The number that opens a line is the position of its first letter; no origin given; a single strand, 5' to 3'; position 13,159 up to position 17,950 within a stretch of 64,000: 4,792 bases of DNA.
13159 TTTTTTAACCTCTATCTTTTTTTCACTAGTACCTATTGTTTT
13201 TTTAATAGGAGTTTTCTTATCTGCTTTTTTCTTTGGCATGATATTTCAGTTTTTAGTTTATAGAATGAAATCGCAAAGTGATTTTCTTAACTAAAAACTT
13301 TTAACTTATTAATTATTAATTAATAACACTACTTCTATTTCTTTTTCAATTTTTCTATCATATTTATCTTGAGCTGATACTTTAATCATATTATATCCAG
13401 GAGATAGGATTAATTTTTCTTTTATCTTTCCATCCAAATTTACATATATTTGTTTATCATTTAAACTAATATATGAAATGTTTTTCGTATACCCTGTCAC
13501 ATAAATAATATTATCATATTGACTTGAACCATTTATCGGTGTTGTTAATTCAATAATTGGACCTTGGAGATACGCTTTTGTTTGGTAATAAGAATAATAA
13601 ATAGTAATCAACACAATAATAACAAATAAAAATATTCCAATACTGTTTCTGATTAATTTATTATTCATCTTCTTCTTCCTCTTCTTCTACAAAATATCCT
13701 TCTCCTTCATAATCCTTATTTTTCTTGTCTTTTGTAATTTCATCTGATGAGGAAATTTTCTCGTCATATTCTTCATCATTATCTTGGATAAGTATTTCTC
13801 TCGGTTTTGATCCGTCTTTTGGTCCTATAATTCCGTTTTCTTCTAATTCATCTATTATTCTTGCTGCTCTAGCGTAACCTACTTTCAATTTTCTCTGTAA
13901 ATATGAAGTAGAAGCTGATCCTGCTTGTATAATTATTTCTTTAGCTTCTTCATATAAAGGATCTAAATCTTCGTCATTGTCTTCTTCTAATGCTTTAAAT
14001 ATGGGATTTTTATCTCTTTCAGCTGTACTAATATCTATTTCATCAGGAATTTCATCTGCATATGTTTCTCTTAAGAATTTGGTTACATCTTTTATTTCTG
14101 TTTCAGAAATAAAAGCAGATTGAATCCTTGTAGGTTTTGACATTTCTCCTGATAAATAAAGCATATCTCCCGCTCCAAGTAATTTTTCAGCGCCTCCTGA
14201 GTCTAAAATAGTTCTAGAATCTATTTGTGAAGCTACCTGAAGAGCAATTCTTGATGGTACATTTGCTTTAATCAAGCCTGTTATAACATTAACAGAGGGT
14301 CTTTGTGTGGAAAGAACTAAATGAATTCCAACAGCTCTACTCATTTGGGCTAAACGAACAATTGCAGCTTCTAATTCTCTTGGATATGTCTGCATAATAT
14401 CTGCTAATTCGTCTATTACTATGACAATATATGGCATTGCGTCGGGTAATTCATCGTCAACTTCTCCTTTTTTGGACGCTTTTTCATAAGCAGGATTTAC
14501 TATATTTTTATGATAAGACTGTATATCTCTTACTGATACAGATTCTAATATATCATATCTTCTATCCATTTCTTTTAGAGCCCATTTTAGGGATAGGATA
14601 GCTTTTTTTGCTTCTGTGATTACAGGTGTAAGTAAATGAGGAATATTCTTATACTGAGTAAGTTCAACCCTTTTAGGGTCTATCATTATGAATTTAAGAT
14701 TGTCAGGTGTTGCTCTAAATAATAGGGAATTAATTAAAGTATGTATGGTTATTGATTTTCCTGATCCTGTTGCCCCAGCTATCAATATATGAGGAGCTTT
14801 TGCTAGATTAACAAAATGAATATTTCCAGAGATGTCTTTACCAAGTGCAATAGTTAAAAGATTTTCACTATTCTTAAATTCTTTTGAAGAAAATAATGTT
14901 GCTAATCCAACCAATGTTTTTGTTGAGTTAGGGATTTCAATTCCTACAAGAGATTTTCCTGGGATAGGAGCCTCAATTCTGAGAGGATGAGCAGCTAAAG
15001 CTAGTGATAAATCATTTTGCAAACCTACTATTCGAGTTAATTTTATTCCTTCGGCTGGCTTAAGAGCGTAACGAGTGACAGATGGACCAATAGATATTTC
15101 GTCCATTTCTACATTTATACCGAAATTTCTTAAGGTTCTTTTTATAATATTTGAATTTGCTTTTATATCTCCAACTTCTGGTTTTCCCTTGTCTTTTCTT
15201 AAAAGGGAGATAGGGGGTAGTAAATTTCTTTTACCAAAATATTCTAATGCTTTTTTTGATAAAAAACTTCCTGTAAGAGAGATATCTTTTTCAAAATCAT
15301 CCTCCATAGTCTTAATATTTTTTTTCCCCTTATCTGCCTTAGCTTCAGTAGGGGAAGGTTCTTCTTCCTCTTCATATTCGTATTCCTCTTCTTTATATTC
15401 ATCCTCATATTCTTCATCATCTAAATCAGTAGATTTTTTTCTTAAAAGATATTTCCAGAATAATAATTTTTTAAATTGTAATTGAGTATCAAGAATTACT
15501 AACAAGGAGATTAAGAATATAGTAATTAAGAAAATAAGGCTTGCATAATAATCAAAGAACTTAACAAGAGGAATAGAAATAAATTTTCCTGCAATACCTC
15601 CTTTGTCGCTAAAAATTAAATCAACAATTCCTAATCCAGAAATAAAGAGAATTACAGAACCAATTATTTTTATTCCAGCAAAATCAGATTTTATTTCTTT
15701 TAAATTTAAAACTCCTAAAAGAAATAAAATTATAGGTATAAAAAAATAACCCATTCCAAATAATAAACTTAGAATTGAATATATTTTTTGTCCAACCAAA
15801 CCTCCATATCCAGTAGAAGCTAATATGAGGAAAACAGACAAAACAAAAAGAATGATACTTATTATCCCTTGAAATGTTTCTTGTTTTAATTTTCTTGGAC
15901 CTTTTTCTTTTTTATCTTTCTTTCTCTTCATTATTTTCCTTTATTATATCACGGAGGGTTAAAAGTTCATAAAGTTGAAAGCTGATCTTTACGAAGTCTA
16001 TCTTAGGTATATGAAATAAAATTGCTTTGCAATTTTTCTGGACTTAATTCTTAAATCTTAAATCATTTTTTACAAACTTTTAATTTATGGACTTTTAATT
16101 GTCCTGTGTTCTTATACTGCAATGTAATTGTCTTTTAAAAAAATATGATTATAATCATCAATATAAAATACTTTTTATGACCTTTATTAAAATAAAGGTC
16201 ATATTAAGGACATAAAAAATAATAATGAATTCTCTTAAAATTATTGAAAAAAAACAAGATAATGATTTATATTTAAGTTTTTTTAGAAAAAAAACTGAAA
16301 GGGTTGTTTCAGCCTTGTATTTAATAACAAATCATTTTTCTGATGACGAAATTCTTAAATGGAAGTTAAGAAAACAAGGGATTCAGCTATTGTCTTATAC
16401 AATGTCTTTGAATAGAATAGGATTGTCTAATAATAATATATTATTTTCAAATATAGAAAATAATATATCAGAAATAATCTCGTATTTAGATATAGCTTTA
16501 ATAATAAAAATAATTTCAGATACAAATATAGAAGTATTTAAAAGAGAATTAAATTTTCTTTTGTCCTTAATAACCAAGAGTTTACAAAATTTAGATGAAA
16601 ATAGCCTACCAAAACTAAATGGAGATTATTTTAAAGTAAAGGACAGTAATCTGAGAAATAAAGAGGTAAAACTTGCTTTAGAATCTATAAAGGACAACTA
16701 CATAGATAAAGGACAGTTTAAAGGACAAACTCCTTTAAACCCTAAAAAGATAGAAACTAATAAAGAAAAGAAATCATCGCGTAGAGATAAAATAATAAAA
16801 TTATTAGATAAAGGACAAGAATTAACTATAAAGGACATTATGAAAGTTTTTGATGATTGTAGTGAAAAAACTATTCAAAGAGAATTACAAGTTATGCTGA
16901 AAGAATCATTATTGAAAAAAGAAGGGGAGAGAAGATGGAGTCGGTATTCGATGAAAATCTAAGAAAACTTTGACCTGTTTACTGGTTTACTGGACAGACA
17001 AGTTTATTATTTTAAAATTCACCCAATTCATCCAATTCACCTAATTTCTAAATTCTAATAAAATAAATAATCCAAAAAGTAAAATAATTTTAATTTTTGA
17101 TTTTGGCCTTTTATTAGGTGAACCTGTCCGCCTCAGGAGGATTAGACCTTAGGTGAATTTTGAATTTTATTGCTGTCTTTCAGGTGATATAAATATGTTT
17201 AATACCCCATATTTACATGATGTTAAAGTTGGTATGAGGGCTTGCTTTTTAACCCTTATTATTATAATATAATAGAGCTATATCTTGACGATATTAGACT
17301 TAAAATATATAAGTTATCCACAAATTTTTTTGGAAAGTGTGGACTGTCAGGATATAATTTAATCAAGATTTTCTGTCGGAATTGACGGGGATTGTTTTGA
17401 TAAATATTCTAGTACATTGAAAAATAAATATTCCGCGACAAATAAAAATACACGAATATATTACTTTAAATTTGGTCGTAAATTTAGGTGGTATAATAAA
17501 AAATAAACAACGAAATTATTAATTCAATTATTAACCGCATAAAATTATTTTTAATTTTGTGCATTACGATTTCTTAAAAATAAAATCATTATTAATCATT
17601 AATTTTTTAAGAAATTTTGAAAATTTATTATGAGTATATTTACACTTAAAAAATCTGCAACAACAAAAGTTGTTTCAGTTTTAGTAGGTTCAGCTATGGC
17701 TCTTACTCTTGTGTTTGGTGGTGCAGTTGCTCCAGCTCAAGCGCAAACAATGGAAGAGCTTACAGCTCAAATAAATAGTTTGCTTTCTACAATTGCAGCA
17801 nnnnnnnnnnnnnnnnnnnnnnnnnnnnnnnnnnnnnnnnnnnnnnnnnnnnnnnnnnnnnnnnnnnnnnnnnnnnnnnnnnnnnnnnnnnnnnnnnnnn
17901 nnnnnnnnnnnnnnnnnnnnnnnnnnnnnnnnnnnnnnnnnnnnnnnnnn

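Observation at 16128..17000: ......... repeated six times in two reading frames inside a winged-helix gene, with a matching 28-bp palindromic operator upstream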

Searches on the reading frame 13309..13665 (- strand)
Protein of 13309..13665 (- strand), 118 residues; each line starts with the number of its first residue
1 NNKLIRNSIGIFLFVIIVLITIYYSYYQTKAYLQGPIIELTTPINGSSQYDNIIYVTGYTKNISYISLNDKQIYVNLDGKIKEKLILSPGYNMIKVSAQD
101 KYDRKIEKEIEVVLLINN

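Call 71: search_protein_families(library=pfam, proteins=[window:13309-13665:-], max_evalue=0.001)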
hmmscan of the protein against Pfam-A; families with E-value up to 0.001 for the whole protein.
window:13309-13665:- (118 aa): 1 family
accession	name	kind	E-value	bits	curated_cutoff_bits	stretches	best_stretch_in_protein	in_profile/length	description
PF09136.16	Glucodextran_B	-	9.3e-08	32.3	27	1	36-113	1-80/83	Glucodextranase, domain B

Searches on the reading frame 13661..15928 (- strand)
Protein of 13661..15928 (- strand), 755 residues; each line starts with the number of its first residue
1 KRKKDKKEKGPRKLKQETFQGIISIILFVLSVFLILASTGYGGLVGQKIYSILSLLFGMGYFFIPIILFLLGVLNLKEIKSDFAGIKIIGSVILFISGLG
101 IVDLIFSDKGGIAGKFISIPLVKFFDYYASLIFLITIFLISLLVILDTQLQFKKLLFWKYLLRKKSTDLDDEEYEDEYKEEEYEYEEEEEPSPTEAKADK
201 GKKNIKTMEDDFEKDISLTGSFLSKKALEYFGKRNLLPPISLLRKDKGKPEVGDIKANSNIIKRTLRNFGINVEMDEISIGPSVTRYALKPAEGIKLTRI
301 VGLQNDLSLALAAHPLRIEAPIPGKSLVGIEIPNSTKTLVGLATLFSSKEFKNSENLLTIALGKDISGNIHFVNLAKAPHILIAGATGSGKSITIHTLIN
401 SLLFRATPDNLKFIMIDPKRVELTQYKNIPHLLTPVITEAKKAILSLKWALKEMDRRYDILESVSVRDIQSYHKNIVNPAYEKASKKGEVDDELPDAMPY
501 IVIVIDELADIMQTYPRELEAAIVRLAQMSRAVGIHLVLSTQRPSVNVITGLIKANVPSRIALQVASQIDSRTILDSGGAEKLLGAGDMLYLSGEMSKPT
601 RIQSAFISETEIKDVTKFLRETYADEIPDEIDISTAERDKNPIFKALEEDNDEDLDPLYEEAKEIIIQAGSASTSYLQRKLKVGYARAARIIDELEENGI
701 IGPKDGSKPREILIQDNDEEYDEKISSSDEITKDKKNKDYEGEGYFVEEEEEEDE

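Call 71: search_protein_families(library=pfam, proteins=[window:13661-15928:-], max_evalue=0.001)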
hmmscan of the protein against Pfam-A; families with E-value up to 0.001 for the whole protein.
window:13661-15928:- (755 aa): 9 families
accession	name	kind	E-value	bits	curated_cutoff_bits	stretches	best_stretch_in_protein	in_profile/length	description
PF01580.24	FtsK_SpoIIIE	-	4.2e-60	203.4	24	1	343-546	3-221/221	FtsK/SpoIIIE family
PF09397.16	FtsK_gamma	-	1.3e-29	102.1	30.6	1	654-714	2-62/63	Ftsk gamma domain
PF17854.6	FtsK_alpha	-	4e-28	98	22.9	1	237-334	1-101/101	FtsK alpha domain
PF01935.23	DUF87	-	2.1e-05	25.1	23.2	1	379-427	24-68/220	Helicase HerA, central domain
PF13491.11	FtsK_4TM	-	0.00012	22.3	23.1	1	41-149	46-162/171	4TM region of DNA translocase FtsK/SpoIIIE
PF12846.13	AAA_10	-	0.00025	20.7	27.5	1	377-431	20-70/362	AAA-like domain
PF05673.19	DUF815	-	0.00026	20.7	23.8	1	371-463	46-130/249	Protein of unknown function (DUF815)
PF02456.21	Adeno_IVa2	-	0.00071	18.9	21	0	349-415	59-124/370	Adenovirus IVa2 protein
PF04851.21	ResIII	-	0.00091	19.6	22.5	0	376-507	21-133/164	Type III restriction enzyme, res subunit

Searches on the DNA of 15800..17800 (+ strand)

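Call 28: search_rna_families(source=window, start=15800, end=17800, threshold=evalue, max_evalue=1)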
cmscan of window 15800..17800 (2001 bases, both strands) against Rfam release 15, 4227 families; matches with E-value up to 1: 2.
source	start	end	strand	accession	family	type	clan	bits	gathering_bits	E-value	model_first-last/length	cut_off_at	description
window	16169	16210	-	RF03374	mir-2001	Gene; miRNA;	-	20.2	74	0.36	1-72/72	no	mir-2001 microRNA precursor family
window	17241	17292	+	RF02350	psRNA6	Gene; sRNA;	-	13.7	60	0.56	1-333/333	no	Nitrosomonas sRNA psRNA6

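Call 51: search_rna_families(sources=[L011, L017, L062, L064, L033], threshold=gathering)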
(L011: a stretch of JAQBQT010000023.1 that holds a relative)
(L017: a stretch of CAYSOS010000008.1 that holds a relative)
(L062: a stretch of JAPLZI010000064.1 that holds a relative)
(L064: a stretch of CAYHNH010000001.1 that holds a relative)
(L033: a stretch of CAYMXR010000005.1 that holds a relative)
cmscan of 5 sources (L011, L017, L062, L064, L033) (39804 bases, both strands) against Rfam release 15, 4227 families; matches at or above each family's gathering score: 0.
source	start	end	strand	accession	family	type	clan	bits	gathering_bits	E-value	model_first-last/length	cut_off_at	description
